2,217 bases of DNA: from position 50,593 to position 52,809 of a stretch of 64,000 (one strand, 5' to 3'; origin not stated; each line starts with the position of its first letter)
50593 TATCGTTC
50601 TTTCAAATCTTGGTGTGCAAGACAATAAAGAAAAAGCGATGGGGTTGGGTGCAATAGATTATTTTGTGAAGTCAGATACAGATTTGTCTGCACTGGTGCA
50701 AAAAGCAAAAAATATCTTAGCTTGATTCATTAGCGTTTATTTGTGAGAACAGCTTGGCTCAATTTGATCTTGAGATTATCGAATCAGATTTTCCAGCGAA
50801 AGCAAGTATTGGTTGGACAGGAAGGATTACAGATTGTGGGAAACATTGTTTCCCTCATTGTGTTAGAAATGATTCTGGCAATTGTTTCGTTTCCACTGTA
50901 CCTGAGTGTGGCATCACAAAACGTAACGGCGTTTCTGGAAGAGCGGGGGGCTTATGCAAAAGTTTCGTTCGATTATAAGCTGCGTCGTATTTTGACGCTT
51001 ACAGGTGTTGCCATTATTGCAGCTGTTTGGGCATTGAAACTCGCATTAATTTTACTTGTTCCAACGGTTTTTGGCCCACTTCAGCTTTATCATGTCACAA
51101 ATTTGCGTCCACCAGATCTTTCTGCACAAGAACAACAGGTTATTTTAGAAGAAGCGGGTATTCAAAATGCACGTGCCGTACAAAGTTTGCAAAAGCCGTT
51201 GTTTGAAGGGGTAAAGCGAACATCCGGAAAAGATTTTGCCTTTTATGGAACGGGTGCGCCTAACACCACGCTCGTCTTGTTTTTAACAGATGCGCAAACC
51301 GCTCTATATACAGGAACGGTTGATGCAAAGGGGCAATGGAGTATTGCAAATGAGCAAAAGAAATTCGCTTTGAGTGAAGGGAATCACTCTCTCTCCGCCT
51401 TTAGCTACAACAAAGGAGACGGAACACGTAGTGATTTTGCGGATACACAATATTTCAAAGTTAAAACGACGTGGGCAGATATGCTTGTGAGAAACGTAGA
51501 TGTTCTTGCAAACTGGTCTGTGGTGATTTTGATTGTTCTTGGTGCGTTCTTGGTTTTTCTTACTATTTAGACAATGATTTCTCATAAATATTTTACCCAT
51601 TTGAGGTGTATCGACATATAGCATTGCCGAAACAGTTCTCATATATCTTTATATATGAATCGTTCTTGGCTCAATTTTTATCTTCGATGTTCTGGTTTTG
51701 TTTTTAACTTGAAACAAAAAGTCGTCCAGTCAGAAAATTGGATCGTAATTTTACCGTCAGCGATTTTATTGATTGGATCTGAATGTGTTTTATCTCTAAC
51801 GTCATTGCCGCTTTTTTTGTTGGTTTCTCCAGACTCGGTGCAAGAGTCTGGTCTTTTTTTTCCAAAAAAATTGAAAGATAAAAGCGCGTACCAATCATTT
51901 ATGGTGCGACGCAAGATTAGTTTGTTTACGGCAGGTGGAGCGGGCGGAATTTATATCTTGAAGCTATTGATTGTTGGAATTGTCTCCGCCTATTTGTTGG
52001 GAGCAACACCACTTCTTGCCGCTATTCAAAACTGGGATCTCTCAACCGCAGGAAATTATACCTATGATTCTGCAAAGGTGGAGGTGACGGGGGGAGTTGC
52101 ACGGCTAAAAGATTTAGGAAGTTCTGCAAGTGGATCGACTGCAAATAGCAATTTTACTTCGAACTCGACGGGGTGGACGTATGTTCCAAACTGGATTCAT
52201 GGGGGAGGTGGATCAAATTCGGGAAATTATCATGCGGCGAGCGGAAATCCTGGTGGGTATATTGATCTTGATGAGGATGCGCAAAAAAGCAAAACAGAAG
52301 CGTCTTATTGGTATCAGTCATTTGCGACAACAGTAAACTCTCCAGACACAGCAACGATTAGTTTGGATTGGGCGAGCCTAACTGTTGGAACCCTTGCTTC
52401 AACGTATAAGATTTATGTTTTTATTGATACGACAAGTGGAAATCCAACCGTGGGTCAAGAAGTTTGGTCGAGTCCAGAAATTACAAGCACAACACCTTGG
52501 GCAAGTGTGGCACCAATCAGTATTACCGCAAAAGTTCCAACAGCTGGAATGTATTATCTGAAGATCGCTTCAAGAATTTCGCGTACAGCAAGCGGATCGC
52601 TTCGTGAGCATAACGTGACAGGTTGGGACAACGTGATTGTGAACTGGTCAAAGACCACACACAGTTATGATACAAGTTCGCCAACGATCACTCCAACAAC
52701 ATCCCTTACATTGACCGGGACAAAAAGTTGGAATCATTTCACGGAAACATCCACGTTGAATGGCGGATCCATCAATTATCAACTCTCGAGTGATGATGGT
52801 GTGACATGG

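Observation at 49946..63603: Two orphan receiver-domain genes, a mini-paralog and a 3982-aa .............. repeated surface protein in one co-directional block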

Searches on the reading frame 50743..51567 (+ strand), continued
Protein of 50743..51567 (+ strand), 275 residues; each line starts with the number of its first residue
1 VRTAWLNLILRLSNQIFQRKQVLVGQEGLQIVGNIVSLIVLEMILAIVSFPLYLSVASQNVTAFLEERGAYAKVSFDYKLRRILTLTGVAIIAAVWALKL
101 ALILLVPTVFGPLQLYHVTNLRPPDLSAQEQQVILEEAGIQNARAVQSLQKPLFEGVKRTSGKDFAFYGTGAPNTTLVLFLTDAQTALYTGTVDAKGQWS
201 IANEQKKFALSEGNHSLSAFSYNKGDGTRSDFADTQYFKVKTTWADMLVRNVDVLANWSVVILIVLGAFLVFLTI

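Call 64: search_protein_families(library=pfam, proteins=[L020:16712-19690:+, L020:19762-20130:+, L025:15813-18773:+, L036:11999-14719:+, L044:5232-8249:+, L033:2160-7478:+], max_evalue=0.0001)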
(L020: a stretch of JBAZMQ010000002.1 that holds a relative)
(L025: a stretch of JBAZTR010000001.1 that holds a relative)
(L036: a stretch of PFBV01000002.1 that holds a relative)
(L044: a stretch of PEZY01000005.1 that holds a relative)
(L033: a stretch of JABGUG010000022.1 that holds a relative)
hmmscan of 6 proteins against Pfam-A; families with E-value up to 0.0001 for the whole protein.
L020:16712-19690:+ (993 aa): 9 families
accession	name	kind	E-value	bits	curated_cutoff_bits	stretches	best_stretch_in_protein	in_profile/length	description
PF13426.13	PAS_9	-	2.5e-61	204.8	27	5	31-130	3-103/103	PAS domain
PF00989.32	PAS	-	2.4e-49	166.5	22.6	4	137-246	2-113/113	PAS fold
PF08448.16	PAS_4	-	2.4e-45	153.7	23.1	2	145-250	4-109/110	PAS fold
PF13188.13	PAS_8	-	6.3e-44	146.9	21.8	3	388-435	1-44/65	PAS domain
PF08447.18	PAS_3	-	1.3e-28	99.5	25.6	2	663-743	3-85/89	PAS fold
PF02518.31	HATPase_c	-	2.7e-27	95.9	26.4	1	875-985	2-110/111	Histidine kinase-, DNA gyrase B-, and HSP90-like ATPase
PF00512.31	HisKA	-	2.1e-16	60.1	26.9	1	758-826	1-66/66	His Kinase A (phospho-acceptor) domain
PF24820.1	Diguanyl_cycl_sensor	-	1.7e-11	44.4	28.1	0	25-119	2-102/109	Diguanylate cyclase-like sensor domain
PF12860.13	PAS_7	-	2.4e-07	31.4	27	0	271-379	5-113/115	PAS fold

L020:19762-20130:+ (123 aa): 1 family
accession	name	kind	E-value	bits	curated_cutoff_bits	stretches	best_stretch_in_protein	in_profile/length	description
PF00072.30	Response_reg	-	2.6e-22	79.5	30.2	1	6-106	2-100/111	Response regulator receiver domain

L025:15813-18773:+ (987 aa): 9 families
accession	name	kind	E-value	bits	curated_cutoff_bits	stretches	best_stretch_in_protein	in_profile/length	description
PF13426.13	PAS_9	-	2.4e-56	188.8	27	4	267-369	2-103/103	PAS domain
PF08447.18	PAS_3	-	3.3e-56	188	25.6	4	404-492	1-88/89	PAS fold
PF00989.32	PAS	-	6.2e-52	174.8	22.6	4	256-367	1-113/113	PAS fold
PF02518.31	HATPase_c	-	2e-28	99.5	26.4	1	878-986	2-109/111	Histidine kinase-, DNA gyrase B-, and HSP90-like ATPase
PF13188.13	PAS_8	-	7.8e-28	95.9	21.8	1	5-49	2-43/65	PAS domain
PF08448.16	PAS_4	-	1.3e-24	87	23.1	1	263-371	2-109/110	PAS fold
PF00512.31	HisKA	-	1.9e-16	60.3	26.9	1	762-828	2-65/66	His Kinase A (phospho-acceptor) domain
PF14598.12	PAS_11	-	1.1e-13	51.6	25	0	18-95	6-84/109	PAS domain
PF24820.1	Diguanyl_cycl_sensor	-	2e-13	50.7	28.1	1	140-192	9-60/109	Diguanylate cyclase-like sensor domain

L036:11999-14719:+ (907 aa): 8 families
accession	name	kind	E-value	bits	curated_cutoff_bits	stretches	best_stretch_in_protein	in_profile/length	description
PF13426.13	PAS_9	-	1.8e-34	118.5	27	2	319-419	2-103/103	PAS domain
PF00989.32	PAS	-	7e-30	103.8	22.6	2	560-667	1-111/113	PAS fold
PF02518.31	HATPase_c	-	4.4e-29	101.6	26.4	1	794-903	2-110/111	Histidine kinase-, DNA gyrase B-, and HSP90-like ATPase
PF13188.13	PAS_8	-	2.4e-20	72.1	21.8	1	560-610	1-53/65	PAS domain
PF08448.16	PAS_4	-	1.4e-19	70.8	23.1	2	567-671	2-107/110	PAS fold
PF00512.31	HisKA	-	4.1e-19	68.8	26.9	1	678-746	1-66/66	His Kinase A (phospho-acceptor) domain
PF08447.18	PAS_3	-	8.1e-10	39.3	25.6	0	331-414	2-89/89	PAS fold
PF12860.13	PAS_7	-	2.6e-09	37.7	27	1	443-551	6-113/115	PAS fold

L044:5232-8249:+ (1006 aa): 11 families
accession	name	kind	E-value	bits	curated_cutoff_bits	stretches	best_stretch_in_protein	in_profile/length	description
PF08448.16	PAS_4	-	3.4e-63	211.2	23.1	5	142-249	2-109/110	PAS fold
PF13426.13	PAS_9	-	2.5e-59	198.4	27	5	664-770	2-102/103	PAS domain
PF00989.32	PAS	-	4.1e-52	175.4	22.6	4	653-769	1-113/113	PAS fold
PF13188.13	PAS_8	-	2e-44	148.5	21.8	3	16-53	6-43/65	PAS domain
PF02518.31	HATPase_c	-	2e-27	96.3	26.4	1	896-1003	2-107/111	Histidine kinase-, DNA gyrase B-, and HSP90-like ATPase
PF08447.18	PAS_3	-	3.2e-19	69.4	25.6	0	679-764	5-87/89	PAS fold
PF00512.31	HisKA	-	3.9e-18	65.7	26.9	1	779-846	2-66/66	His Kinase A (phospho-acceptor) domain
PF24820.1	Diguanyl_cycl_sensor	-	9e-15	55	28.1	1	659-748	2-92/109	Diguanylate cyclase-like sensor domain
PF12860.13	PAS_7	-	2.9e-09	37.5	27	0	659-774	1-112/115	PAS fold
PF13596.12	PAS_10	-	1.8e-07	32.2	22.1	0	728-769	66-105/106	PAS domain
PF14598.12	PAS_11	-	6e-05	23.4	25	0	25-99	6-80/109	PAS domain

L033:2160-7478:+ (1773 aa): 12 families
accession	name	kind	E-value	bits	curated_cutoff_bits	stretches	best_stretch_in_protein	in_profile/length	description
PF13426.13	PAS_9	-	1.2e-110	363.3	27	7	1428-1535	2-102/103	PAS domain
PF08447.18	PAS_3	-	3e-96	316.3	25.6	6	1181-1266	2-87/89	PAS fold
PF08448.16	PAS_4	-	2.2e-94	311.6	23.1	7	1426-1538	4-109/110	PAS fold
PF00989.32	PAS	-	7.9e-92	303.3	22.6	5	1419-1533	3-112/113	PAS fold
PF13188.13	PAS_8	-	7.8e-43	143.4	21.8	1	1286-1327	1-43/65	PAS domain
PF02518.31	HATPase_c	-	1.4e-31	109.6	26.4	1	1660-1770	2-110/111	Histidine kinase-, DNA gyrase B-, and HSP90-like ATPase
PF00512.31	HisKA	-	1.1e-18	67.4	26.9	1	1544-1611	2-66/66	His Kinase A (phospho-acceptor) domain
PF14598.12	PAS_11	-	5.3e-15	55.8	25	0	668-726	9-67/109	PAS domain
PF24820.1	Diguanyl_cycl_sensor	-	1.2e-14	54.6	28.1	0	155-191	8-43/109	Diguanylate cyclase-like sensor domain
PF12860.13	PAS_7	-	5.2e-10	39.9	27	0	1426-1540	4-113/115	PAS fold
PF13596.12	PAS_10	-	2.6e-08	34.9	22.1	0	1432-1533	14-104/106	PAS domain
PF08670.17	MEKHLA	-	9.9e-06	25.9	23.7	0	395-489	24-119/143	MEKHLA domain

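Call 85: search_solved_structures(query=A1, max_evalue=0.01)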
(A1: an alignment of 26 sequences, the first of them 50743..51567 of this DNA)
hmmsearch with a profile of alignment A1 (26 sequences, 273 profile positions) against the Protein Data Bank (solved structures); distinct sequences matched with E-value up to 0.01: 2.
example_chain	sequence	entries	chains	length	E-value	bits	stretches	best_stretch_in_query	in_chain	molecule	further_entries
4p99_A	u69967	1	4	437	5.4e-05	25.8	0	183-216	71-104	MpAFP_RII tetra-tandemer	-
7dm0_A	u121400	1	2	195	6e-05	25.6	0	144-212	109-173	Biofilm-associated surface protein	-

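Call 96: find_encoding_contigs(protein=P0004, flank=10000, max_places=2)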
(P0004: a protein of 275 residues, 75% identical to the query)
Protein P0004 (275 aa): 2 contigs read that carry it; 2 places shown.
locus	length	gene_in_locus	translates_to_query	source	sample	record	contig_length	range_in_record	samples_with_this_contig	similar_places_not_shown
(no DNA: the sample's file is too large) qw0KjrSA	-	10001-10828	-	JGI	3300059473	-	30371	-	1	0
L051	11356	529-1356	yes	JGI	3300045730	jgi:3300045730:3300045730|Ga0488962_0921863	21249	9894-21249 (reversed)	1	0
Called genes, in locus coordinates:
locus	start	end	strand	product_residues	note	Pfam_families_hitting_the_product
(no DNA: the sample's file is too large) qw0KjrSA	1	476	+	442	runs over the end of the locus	-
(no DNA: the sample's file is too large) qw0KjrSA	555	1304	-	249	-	PF12385:Peptidase_C70 (weak), PF13529:Peptidase_C39_2 (weak)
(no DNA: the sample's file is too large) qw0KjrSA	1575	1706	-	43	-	-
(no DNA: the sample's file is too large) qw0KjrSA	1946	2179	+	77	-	-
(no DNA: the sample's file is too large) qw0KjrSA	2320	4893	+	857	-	PF11369:DUF3160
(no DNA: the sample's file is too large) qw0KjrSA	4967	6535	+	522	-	PF01875:Memo, PF09587:PGA_cap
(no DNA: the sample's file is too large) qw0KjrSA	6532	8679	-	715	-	PF00270:DEAD, PF04851:ResIII (weak), PF00271:Helicase_C, PF16124:RecQ_Zn_bind, PF09382:RQC, PF00570:HRDC, PF14493:HTH_40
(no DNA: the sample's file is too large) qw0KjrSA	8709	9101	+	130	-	PF00581:Rhodanese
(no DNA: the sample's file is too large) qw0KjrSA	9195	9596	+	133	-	PF00072:Response_reg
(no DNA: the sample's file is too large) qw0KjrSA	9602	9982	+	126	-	PF00072:Response_reg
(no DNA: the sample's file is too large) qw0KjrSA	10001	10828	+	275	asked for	-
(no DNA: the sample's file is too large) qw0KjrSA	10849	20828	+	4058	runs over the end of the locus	PF21471:Reelin_subrepeat-B (faint), PF19077:Big_13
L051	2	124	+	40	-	?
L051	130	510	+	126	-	PF00072:Response_reg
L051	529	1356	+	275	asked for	-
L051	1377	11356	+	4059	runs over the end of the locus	PF21471:Reelin_subrepeat-B (faint), PF19077:Big_13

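Call 97: find_encoding_contigs(protein=P0012, flank=10000, max_places=2)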
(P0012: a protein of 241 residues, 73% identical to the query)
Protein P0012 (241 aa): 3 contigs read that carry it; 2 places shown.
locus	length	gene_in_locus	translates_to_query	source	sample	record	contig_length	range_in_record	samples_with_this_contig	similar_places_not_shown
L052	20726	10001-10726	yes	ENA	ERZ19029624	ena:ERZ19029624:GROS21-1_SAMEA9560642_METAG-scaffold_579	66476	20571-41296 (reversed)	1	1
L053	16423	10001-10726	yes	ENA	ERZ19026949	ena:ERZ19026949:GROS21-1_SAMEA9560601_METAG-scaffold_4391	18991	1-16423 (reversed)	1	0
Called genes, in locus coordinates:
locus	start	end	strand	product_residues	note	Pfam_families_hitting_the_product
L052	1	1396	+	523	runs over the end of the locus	PF00082:Peptidase_S8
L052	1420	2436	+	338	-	PF04321:RmlD_sub_bind (faint), PF01073:3Beta_HSD, PF01370:Epimerase, PF02719:Polysacc_synt_2 (weak), PF16363:GDP_Man_Dehyd, PF07993:NAD_binding_4 (weak)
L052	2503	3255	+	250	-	PF00535:Glycos_transf_2, PF12804:NTP_transf_3 (weak)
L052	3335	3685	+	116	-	PF10066:DUF2304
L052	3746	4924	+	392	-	PF13439:Glyco_transf_4, PF13579:Glyco_trans_4_4, PF20706:GT4-conflict, PF00534:Glycos_transf_1, PF13692:Glyco_trans_1_4, PF13524:Glyco_trans_1_2 (weak)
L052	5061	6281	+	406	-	PF13439:Glyco_transf_4, PF13579:Glyco_trans_4_4, PF00534:Glycos_transf_1, PF13692:Glyco_trans_1_4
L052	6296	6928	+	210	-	PF02798:GST_N, PF13417:GST_N_3, PF13409:GST_N_2, PF00043:GST_C (weak)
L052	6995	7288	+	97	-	PF01541:GIY-YIG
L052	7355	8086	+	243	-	PF00005:ABC_tran, PF13304:AAA_21 (weak)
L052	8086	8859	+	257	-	PF01061:ABC2_membrane, PF12698:ABC2_membrane_3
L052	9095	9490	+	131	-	PF00072:Response_reg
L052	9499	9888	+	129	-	PF00072:Response_reg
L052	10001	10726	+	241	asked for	-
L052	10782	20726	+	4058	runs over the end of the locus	PF02012:BNR (faint), PF21471:Reelin_subrepeat-B (faint), PF19077:Big_13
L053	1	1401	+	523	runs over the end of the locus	PF00082:Peptidase_S8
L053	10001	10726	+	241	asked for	-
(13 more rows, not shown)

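Call 100: search_protein_families(library=ncbifam, proteins=[window:50743-51567:+], max_evalue=0.01)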
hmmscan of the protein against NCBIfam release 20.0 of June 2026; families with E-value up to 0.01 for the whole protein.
window:50743-51567:+ (275 aa): 1 family
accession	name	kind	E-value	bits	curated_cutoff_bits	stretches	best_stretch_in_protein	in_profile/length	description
NF033510.3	Ca_tandemer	repeat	3.5e-05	24.1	50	1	161-220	29-87/96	Ca2+-stabilized repeat-containing adhesin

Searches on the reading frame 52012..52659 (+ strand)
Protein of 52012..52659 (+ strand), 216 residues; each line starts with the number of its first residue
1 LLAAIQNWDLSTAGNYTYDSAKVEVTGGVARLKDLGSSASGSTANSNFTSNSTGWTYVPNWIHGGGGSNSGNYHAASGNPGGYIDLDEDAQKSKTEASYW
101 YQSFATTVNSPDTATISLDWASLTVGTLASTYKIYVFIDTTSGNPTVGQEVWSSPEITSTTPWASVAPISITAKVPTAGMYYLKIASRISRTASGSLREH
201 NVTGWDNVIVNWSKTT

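Call 38: search_protein_families(library=pfam, proteins=[window:52012-52659:+], max_evalue=1)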
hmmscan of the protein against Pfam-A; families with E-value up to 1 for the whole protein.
window:52012-52659:+ (216 aa): 0 families
